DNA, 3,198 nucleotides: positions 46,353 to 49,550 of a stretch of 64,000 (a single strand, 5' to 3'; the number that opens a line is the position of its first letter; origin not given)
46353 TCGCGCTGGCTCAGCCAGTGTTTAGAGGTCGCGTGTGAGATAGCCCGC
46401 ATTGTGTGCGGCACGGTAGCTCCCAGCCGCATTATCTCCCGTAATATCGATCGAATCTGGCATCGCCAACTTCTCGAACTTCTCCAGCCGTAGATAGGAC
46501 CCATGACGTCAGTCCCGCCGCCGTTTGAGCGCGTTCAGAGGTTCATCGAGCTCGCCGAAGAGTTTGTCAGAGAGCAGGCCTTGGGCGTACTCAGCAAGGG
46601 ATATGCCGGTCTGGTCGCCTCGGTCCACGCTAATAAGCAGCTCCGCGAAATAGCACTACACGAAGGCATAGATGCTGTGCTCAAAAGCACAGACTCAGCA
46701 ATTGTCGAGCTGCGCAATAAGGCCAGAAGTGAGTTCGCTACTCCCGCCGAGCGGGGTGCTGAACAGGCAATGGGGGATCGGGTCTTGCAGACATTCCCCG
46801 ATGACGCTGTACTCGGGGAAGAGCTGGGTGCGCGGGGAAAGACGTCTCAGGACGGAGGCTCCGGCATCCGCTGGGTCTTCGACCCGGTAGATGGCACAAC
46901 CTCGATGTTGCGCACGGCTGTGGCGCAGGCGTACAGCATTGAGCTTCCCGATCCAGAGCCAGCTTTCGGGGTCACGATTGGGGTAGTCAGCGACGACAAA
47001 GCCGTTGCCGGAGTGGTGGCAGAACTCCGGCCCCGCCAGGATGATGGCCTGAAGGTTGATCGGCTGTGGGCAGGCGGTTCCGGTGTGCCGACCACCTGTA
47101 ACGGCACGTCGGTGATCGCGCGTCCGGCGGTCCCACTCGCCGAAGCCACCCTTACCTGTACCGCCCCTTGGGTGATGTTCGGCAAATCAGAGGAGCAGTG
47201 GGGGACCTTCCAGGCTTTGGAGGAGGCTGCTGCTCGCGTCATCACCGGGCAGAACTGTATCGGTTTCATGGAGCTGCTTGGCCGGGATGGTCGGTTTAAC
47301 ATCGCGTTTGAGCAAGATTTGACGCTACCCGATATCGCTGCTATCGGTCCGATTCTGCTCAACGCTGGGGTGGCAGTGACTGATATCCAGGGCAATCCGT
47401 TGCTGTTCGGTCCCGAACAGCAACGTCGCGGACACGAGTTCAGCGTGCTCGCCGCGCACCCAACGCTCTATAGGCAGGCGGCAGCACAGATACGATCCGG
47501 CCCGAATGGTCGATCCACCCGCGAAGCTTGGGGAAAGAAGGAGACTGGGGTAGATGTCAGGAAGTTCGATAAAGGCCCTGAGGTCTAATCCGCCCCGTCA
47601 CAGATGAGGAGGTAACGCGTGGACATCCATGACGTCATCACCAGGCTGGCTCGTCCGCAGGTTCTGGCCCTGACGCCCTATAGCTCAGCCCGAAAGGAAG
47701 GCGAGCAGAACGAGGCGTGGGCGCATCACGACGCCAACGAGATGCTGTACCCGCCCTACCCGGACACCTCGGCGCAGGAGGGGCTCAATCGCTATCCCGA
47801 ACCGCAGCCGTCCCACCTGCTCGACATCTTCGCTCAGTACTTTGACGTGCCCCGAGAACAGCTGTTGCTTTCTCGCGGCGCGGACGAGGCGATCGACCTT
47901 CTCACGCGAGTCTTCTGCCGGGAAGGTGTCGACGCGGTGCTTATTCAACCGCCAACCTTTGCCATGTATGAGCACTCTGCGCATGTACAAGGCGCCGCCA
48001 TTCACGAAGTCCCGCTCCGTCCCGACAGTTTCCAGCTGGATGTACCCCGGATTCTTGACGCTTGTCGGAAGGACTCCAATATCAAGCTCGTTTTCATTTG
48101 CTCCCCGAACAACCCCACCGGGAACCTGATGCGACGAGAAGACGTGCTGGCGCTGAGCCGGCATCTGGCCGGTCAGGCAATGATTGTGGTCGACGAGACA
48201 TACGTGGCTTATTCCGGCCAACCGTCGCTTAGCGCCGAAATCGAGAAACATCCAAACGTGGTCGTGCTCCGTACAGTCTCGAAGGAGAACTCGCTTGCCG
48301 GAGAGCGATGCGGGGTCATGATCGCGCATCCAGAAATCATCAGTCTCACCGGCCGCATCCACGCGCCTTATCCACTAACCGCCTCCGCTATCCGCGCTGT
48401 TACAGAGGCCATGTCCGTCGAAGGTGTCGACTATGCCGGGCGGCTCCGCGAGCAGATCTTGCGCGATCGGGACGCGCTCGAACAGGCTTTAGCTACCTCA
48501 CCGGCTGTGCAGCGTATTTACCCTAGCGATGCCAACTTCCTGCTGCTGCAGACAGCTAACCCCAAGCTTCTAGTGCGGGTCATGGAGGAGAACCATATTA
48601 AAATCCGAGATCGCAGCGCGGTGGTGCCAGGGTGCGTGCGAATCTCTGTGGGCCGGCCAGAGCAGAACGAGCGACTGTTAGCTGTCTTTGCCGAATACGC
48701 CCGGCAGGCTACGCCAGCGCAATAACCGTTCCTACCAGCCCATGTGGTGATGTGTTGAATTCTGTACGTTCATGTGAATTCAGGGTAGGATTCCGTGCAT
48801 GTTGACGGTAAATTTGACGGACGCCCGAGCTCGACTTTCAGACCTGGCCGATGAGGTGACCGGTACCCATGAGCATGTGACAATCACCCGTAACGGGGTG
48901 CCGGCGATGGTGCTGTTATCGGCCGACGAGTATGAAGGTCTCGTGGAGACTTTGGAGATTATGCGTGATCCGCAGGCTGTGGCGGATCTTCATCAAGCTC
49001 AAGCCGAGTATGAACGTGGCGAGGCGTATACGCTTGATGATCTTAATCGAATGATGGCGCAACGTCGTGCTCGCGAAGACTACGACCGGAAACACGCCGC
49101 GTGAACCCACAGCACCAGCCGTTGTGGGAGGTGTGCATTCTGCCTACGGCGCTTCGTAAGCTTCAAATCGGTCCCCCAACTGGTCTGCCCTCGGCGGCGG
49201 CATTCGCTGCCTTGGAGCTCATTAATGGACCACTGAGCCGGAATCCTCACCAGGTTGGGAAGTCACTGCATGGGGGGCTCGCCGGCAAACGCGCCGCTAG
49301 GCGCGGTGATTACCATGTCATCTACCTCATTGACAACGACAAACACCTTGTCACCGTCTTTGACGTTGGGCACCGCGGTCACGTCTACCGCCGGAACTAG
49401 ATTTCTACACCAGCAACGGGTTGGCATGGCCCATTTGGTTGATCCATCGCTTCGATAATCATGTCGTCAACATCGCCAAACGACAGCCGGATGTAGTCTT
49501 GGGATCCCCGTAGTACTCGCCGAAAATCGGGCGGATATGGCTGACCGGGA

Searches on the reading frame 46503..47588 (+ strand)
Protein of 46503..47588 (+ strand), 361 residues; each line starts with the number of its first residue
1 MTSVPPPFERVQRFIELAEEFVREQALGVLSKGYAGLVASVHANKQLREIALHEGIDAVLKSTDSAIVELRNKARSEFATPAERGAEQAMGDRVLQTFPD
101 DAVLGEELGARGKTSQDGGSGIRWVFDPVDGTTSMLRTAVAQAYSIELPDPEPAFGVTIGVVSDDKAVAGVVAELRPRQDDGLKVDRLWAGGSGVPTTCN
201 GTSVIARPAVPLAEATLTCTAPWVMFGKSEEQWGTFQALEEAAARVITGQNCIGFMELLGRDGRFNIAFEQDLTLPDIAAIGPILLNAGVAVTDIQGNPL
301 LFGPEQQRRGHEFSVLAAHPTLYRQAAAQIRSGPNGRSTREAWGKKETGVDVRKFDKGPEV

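Call 58: find_encoding_contigs(protein=window:46503-47588:+, flank=6000, max_places=6)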
Protein window:46503-47588:+ (361 aa): 2 contigs read that carry it; 2 places shown.
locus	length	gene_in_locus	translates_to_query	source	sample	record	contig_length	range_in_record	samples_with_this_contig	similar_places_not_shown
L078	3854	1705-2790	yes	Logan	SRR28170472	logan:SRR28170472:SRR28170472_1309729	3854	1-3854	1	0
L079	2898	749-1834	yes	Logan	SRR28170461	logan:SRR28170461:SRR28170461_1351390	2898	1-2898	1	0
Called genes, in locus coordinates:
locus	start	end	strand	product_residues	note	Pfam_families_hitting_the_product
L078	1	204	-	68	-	?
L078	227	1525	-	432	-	PF00815:Histidinol_dh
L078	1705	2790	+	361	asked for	PF00459:Inositol_P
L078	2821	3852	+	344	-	?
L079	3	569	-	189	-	?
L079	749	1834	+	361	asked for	PF00459:Inositol_P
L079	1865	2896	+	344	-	?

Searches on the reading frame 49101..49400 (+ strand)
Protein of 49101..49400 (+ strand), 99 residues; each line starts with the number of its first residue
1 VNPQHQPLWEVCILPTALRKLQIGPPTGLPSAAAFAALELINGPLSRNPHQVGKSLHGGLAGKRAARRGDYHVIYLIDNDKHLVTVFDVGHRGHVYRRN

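Call 6: search_protein_families(library=pfam, proteins=[window:49101-49400:+], max_evalue=0.01)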
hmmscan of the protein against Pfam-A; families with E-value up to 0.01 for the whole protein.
window:49101-49400:+ (99 aa): 1 family
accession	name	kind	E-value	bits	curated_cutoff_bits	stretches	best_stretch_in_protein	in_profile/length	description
PF05016.21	ParE_toxin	-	2.2e-05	25.4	23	1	44-96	43-89/89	ParE toxin of type II toxin-antitoxin system, parDE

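Call 16: find_encoding_contigs(protein=window:49101-49400:+, flank=6000, max_places=10)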
Protein window:49101-49400:+ (99 aa): no gene with exactly this product is on record in the collection.

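Call 39: find_homologous_proteins(query=window:49101-49400:+, max_evalue=1e-10)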
Query window:49101-49400:+ (99 aa): 6 proteins with E <= 1e-10 among 9 candidates.
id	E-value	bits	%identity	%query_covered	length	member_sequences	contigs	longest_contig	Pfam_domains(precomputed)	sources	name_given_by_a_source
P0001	3.1e-37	145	69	97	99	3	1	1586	PF05016.22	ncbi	-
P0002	2.4e-36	142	68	99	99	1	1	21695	PF05016.22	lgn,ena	-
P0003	3.5e-35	138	72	91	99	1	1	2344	-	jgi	jgi:mRNA-degrading endonuclease RelE of RelBE toxin-antitoxin system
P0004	4.1e-34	135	71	92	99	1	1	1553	-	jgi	-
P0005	4.7e-34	135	65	98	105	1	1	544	-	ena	-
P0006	2.6e-33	132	71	86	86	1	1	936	PF05016.22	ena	-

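Call 51: find_encoding_contigs(protein=P0002, flank=5000, max_places=4)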
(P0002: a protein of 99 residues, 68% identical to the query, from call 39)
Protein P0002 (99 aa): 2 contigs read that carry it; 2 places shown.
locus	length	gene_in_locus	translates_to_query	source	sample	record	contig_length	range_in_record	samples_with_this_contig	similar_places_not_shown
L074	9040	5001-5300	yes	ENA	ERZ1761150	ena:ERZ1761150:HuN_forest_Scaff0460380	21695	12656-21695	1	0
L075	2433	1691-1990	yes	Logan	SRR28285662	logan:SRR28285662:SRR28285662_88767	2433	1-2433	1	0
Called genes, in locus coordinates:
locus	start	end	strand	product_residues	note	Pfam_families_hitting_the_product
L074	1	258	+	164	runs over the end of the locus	-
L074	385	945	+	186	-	-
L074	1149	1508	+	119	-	-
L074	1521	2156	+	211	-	PF04203:Sortase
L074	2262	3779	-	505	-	PF00370:FGGY_N, PF02782:FGGY_C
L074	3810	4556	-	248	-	PF00230:MIP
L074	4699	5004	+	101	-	PF02604:PhdYeFM_antitox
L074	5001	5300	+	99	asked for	PF05016:ParE_toxin (weak)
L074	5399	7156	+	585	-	PF01494:FAD_binding_3, PF07992:Pyr_redox_2 (faint), PF00890:FAD_binding_2 (faint), PF01266:DAO, PF12831:FAD_oxidored (weak), PF16901:DAO_C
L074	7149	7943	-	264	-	PF14011:ESX-1_EspG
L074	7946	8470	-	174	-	PF00823:PPE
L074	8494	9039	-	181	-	?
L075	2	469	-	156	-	?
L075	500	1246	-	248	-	PF00230:MIP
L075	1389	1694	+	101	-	PF02604:PhdYeFM_antitox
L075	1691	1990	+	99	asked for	PF05016:ParE_toxin (weak)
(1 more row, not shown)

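Call 52: find_encoding_contigs(protein=P0003, flank=3000, max_places=3)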
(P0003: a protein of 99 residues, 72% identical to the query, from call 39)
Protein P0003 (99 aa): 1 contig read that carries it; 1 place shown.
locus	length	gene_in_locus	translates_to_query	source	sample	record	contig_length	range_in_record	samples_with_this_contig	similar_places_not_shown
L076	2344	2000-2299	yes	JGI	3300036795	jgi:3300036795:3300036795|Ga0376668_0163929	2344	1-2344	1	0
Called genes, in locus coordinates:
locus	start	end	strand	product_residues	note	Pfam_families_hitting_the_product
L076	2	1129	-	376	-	?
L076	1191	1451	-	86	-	PF01192:RNA_pol_Rpb6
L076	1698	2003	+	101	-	PF02604:PhdYeFM_antitox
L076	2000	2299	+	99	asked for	-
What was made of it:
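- Tried and rejected: ParE homologues are at most 72% identical and sit in other contexts (calls 39, 51, 52).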
